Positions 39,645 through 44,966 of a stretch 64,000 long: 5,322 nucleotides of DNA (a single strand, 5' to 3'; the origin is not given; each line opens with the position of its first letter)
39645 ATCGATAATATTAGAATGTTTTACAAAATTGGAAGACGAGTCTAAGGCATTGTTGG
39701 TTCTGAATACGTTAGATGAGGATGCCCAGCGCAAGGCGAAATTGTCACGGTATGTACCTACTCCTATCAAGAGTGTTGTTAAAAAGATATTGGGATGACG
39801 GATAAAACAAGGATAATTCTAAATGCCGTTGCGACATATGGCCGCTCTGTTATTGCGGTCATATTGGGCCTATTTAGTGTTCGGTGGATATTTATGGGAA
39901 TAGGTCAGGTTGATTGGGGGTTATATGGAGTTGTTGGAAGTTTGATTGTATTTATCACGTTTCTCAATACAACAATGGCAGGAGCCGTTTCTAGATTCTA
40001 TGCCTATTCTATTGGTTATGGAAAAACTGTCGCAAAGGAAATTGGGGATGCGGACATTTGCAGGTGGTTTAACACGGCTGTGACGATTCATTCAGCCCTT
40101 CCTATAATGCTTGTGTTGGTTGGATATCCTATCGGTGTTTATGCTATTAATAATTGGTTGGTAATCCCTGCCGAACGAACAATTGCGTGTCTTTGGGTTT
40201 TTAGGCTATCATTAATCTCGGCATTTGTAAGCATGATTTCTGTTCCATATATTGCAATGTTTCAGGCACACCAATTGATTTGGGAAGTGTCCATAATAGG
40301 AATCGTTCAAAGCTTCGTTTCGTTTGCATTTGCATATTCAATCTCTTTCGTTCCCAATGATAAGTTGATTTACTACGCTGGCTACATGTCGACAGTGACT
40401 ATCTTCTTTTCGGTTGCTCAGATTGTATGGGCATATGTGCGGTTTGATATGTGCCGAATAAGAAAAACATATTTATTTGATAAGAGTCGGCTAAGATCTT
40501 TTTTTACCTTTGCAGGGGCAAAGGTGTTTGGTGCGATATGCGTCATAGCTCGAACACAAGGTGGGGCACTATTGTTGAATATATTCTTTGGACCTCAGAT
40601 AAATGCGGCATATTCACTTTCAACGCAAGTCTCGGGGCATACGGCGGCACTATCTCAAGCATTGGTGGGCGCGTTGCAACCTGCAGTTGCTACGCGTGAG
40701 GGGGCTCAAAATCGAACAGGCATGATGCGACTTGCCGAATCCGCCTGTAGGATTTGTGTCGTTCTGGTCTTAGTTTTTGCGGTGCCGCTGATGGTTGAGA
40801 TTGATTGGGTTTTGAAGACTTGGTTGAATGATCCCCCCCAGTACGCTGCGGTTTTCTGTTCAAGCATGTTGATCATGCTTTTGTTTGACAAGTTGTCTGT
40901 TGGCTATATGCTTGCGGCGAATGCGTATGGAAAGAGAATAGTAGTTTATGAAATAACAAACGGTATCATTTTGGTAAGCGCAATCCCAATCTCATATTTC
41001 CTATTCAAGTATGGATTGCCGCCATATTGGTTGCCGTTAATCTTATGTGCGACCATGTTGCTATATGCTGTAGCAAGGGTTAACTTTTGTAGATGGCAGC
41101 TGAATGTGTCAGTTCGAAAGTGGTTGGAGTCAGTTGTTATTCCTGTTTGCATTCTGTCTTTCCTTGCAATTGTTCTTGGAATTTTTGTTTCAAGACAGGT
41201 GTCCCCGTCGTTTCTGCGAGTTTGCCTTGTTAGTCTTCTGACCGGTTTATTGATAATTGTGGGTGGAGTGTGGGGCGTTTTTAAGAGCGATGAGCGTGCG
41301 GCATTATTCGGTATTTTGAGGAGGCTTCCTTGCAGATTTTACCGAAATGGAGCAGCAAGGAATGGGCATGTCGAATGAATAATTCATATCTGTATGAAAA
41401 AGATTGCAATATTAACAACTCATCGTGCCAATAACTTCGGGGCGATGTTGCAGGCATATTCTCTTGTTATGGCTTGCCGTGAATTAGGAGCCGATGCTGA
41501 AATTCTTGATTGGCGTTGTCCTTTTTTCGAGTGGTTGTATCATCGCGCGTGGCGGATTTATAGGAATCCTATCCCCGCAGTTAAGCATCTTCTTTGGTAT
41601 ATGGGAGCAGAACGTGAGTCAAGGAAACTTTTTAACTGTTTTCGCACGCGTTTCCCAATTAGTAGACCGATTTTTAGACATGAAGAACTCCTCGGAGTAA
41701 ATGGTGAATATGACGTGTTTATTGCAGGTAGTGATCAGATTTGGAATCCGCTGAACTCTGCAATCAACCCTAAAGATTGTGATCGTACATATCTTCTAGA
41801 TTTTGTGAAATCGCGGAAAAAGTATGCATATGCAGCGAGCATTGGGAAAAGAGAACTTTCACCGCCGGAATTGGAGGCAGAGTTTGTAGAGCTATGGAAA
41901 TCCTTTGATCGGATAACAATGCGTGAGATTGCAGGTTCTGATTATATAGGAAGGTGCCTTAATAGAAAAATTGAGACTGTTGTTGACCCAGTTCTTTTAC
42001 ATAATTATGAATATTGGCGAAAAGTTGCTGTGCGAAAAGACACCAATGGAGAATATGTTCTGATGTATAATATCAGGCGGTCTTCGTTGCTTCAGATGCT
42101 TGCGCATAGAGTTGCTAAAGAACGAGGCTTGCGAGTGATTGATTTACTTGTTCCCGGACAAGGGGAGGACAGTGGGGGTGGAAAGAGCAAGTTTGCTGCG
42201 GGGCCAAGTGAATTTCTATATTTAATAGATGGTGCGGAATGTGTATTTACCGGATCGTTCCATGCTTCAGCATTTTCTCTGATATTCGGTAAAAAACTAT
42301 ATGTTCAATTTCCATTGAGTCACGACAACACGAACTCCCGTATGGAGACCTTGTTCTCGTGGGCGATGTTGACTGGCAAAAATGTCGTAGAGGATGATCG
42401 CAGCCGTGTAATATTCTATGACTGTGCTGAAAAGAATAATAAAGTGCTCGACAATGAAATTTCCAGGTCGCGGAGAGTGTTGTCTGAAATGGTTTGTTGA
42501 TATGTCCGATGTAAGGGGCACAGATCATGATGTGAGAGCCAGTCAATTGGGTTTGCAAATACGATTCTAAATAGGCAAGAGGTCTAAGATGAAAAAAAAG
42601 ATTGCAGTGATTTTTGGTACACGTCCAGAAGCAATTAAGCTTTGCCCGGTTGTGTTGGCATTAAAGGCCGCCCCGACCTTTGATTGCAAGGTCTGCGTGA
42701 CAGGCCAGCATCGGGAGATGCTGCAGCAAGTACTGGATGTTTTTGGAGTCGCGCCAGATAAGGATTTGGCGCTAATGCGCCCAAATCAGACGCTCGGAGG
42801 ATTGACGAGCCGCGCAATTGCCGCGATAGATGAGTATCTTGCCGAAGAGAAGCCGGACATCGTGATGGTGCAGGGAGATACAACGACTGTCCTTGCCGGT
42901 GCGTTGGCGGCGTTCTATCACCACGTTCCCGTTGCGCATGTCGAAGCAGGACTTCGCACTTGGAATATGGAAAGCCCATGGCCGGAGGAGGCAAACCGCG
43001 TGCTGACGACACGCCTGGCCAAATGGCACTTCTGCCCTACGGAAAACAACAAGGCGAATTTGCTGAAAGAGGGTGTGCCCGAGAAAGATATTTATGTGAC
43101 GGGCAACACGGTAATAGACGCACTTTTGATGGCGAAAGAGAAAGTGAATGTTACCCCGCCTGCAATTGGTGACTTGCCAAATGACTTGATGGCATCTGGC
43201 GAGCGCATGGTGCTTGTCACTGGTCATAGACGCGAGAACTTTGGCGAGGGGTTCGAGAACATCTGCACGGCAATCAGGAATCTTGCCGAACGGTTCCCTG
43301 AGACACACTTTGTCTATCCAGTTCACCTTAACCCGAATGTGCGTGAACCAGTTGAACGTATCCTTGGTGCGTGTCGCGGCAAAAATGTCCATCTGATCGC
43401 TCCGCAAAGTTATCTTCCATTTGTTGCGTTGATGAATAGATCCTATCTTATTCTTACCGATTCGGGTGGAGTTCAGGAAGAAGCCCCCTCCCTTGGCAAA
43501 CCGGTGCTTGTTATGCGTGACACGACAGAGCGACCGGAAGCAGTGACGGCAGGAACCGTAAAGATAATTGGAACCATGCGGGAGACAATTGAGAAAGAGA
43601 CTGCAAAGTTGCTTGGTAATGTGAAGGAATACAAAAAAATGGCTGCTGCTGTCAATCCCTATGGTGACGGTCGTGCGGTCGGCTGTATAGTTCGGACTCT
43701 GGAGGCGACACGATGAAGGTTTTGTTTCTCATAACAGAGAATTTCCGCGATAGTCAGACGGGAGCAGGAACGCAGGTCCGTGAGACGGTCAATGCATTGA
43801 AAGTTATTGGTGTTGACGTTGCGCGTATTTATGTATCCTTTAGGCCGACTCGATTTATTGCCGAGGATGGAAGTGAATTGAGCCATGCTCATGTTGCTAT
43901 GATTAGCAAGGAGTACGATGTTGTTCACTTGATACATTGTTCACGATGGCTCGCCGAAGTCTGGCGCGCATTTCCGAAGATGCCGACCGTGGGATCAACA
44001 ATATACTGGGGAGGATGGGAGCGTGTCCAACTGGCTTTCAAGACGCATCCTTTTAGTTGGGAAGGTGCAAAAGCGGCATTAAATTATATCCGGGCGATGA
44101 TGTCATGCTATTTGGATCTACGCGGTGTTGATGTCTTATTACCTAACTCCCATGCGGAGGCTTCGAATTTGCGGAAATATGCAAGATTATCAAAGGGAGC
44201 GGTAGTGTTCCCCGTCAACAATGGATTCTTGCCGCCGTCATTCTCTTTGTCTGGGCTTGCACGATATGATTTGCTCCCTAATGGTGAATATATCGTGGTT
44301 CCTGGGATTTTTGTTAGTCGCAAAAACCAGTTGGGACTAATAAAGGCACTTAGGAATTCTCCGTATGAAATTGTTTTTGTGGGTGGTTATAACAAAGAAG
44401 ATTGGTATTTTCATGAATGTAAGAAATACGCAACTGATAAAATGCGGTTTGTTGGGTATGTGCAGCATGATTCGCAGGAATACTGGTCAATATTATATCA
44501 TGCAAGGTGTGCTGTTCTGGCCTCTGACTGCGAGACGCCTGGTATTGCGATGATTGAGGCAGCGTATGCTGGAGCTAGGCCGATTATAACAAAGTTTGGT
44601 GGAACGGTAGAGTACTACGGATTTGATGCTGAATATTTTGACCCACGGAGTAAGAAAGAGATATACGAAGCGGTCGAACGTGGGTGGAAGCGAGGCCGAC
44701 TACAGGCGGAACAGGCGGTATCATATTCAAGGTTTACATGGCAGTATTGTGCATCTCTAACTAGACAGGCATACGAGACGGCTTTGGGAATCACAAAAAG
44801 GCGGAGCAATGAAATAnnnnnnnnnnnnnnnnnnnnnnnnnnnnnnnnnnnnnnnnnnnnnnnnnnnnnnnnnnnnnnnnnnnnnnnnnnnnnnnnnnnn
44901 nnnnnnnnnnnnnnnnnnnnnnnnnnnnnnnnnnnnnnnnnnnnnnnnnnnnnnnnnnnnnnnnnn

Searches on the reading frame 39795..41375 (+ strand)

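Call 47: search_protein_families(library=pfam, proteins=[window:39795-41375:+], max_evalue=0.1)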
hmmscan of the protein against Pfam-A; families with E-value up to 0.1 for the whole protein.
window:39795-41375:+ (527 aa): 1 family
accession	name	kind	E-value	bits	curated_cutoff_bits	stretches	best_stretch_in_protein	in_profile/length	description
PF15012.11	DUF4519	-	0.033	14.8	27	1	436-466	22-52/56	Domain of unknown function (DUF4519)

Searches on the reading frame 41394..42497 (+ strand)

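Call 47: search_protein_families(library=pfam, proteins=[window:41394-42497:+], max_evalue=0.1)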
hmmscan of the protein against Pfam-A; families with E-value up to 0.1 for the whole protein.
window:41394-42497:+ (368 aa): 1 family
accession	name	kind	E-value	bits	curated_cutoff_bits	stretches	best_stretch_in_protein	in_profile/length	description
PF04230.19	PS_pyruv_trans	-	1.1e-27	98.1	25.3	1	14-301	1-272/280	Polysaccharide pyruvyl transferase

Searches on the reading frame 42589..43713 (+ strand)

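Call 47: search_protein_families(library=pfam, proteins=[window:42589-43713:+], max_evalue=0.1)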
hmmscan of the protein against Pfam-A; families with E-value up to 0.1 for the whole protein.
window:42589-43713:+ (375 aa): 3 families
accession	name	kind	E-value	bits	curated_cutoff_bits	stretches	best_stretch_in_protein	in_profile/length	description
PF02350.25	Epimerase_2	-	1.6e-122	409.2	30.6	1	24-372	2-347/347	UDP-N-acetylglucosamine 2-epimerase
PF13439.12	Glyco_transf_4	-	3.6e-06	27.5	28.5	1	66-175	50-166/170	Glycosyltransferase Family 4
PF13579.12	Glyco_trans_4_4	-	3.2e-05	24.8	29.7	1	70-148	53-132/158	Glycosyl transferase 4-like domain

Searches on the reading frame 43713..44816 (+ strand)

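Call 48: search_protein_families(library=pfam, proteins=[window:43713-44816:+], max_evalue=0.001)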
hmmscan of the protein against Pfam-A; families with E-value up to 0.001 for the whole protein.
window:43713-44816:+ (368 aa): 2 families
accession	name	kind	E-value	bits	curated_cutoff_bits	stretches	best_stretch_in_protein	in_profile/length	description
PF00534.26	Glycos_transf_1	-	1.7e-12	47.7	26.4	1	191-323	15-154/172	Glycosyl transferases group 1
PF13692.12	Glyco_trans_1_4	-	7.7e-08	33.1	27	1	209-323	20-138/142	Glycosyl transferases group 1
